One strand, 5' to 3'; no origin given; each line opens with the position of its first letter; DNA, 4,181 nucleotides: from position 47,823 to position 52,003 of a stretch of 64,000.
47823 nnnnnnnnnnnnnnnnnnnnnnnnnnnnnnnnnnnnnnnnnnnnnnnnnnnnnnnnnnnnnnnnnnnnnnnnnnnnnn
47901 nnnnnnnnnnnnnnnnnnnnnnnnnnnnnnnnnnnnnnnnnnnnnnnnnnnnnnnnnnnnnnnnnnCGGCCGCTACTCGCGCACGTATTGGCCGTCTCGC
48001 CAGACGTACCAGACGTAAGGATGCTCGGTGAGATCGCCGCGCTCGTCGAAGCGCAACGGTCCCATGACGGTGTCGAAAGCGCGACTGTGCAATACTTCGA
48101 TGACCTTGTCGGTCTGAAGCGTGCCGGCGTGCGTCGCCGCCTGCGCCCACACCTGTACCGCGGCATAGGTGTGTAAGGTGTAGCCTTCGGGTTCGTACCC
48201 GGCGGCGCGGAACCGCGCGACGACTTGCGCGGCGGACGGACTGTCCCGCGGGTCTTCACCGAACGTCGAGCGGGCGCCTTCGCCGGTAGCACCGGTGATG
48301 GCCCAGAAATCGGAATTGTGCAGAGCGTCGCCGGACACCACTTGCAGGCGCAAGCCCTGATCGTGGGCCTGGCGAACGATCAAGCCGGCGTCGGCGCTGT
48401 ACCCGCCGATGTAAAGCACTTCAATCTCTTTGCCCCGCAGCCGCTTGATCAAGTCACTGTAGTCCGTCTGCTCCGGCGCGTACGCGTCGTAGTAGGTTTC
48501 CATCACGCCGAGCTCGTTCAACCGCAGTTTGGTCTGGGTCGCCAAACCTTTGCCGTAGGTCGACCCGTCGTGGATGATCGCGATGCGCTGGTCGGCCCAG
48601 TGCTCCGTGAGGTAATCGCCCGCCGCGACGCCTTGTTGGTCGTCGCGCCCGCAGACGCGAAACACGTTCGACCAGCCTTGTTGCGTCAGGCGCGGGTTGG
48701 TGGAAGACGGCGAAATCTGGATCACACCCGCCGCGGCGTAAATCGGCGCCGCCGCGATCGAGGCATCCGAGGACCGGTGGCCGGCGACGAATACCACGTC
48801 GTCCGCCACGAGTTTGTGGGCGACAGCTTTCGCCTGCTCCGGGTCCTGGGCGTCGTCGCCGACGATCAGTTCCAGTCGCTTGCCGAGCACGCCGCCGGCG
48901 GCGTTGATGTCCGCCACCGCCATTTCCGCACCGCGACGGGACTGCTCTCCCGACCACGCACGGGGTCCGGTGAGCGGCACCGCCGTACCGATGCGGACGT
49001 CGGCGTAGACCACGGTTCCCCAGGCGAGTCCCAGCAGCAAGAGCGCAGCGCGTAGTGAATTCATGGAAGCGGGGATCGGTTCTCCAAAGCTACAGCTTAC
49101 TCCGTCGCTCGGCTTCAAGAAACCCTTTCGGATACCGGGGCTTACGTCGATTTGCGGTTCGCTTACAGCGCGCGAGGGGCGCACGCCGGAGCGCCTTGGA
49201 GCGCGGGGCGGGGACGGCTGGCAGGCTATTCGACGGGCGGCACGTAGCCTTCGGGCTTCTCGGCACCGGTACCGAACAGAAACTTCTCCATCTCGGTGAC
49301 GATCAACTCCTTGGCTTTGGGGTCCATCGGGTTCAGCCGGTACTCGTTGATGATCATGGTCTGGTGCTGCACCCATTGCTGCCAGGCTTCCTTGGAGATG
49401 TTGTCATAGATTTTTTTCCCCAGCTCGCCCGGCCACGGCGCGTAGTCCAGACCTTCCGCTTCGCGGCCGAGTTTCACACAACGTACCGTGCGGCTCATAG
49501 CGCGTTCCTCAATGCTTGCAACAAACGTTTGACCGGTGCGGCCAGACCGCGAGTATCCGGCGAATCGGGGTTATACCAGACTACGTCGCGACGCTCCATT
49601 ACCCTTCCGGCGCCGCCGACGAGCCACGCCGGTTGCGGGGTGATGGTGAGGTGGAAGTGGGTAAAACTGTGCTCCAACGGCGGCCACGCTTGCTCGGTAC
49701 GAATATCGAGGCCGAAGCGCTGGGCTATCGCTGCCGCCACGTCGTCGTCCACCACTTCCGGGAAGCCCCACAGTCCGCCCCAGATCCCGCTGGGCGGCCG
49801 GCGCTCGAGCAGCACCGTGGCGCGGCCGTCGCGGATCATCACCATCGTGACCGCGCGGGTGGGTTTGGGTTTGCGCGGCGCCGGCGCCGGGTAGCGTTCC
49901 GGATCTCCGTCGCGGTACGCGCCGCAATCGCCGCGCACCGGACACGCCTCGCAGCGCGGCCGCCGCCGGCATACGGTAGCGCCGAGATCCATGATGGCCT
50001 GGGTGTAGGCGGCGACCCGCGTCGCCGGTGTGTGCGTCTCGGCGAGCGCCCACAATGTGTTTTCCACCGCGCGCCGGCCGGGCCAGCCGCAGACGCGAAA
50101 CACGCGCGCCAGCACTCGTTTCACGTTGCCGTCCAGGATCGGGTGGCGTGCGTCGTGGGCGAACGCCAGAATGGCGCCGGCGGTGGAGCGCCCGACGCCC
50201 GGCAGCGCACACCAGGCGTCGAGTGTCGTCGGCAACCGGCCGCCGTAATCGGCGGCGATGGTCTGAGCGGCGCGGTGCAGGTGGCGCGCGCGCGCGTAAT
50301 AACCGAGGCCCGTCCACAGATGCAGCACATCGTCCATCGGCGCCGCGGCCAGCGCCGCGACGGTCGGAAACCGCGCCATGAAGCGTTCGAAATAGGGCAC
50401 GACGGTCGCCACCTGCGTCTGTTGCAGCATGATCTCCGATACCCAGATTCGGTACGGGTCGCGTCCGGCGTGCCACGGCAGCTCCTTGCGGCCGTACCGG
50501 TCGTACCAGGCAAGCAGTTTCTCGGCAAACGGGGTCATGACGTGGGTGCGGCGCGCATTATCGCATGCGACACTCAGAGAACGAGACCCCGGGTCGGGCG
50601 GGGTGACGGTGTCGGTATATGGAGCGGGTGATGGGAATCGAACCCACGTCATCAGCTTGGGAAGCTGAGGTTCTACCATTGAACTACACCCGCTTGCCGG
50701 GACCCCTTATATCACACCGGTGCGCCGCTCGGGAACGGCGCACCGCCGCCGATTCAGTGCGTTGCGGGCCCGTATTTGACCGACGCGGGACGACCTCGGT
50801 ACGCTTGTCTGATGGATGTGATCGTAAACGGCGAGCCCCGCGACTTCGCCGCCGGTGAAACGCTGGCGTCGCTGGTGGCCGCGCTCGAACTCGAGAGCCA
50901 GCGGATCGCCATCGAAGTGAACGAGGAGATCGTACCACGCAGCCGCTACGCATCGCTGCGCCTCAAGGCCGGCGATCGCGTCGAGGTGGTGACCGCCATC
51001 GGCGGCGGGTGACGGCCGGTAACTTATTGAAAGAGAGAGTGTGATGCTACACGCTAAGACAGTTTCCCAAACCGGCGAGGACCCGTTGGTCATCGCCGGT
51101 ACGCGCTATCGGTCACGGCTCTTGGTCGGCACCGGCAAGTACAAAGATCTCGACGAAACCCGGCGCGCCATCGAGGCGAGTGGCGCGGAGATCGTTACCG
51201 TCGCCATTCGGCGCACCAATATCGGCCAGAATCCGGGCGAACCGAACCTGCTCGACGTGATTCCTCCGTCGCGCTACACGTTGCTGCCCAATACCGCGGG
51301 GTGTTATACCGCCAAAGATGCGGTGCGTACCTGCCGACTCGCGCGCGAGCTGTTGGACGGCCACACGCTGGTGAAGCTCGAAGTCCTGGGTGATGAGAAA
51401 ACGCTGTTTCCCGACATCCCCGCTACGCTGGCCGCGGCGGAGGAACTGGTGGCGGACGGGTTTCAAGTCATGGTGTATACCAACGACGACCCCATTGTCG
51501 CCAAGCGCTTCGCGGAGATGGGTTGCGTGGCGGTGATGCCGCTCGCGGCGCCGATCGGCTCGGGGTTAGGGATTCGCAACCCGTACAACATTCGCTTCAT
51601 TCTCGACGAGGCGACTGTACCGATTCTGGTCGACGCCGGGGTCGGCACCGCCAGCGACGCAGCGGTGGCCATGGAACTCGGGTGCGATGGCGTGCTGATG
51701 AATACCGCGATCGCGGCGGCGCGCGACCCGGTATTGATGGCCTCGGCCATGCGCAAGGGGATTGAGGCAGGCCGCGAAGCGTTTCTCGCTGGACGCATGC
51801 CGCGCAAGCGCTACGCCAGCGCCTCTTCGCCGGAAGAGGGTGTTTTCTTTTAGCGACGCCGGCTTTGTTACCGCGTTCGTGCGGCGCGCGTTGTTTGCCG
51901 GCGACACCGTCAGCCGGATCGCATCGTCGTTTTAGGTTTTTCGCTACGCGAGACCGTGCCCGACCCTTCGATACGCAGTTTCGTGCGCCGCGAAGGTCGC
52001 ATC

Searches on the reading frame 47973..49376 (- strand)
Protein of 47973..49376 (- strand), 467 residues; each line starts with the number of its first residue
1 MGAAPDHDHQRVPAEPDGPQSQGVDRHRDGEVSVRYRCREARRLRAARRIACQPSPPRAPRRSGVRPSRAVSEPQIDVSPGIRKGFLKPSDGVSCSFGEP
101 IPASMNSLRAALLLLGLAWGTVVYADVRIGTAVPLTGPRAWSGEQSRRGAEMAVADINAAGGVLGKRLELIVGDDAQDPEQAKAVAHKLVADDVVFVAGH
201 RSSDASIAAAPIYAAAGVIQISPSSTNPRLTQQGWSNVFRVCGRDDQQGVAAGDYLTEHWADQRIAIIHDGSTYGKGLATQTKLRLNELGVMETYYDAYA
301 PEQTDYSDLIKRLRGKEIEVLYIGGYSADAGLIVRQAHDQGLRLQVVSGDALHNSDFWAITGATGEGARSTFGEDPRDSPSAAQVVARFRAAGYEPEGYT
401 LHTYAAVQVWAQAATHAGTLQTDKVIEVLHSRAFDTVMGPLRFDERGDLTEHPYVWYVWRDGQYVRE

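Call 82: search_protein_families(library=pfam, proteins=[window:47973-49376:-], max_evalue=0.01)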
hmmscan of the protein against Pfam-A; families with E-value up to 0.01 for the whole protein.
window:47973-49376:- (467 aa): 3 families
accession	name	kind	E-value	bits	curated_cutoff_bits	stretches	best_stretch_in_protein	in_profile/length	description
PF13458.12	Peripla_BP_6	-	1.9e-58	199.2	31.7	1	127-462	2-342/343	Periplasmic binding protein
PF01094.35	ANF_receptor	-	6.2e-25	88.4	25.4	1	149-451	5-342/353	Receptor family ligand binding region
PF13433.12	Peripla_BP_5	-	3.9e-19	69.4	27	1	128-463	2-341/363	Periplasmic binding protein domain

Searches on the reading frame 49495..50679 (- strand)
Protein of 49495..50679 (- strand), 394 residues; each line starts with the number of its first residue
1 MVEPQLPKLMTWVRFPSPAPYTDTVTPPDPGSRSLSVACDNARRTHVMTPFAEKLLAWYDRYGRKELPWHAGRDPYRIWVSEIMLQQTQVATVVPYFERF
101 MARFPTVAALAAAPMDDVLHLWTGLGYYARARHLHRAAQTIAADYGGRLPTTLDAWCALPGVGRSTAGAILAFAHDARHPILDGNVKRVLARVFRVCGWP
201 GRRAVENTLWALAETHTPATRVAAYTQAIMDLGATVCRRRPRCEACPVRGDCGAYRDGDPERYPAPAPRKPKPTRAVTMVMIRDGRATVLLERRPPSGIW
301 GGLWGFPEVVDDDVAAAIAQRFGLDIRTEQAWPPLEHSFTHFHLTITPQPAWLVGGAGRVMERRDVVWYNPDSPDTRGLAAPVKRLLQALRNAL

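Call 82: search_protein_families(library=pfam, proteins=[window:49495-50679:-], max_evalue=0.01)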
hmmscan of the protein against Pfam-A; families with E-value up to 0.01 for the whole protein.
window:49495-50679:- (394 aa): 3 families
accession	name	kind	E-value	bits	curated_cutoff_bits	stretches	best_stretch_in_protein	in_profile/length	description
PF14815.12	NUDIX_4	-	7.2e-23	81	35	1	278-388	1-112/113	NUDIX domain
PF00730.31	HhH-GPD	-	1.1e-22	80.9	26.2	1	80-213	1-106/108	HhH-GPD superfamily base excision DNA repair protein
PF00633.29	HHH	-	5.4e-07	29.6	24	1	145-173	2-30/30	Helix-hairpin-helix motif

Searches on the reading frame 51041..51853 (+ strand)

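Call 82: search_protein_families(library=pfam, proteins=[window:51041-51853:+], max_evalue=0.01)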
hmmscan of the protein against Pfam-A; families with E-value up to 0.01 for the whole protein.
window:51041-51853:+ (270 aa): 3 families
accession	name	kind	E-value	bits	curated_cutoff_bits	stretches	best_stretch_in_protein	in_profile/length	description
PF05690.20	ThiG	-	1.2e-111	372.4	23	1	18-264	2-247/247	Thiazole biosynthesis protein ThiG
PF00977.27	His_biosynth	-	0.00037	20.5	23.6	1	183-238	64-117/228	Histidine biosynthesis protein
PF00702.32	Hydrolase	-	0.0091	16.8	26.4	0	101-159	78-133/191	haloacid dehalogenase-like hydrolase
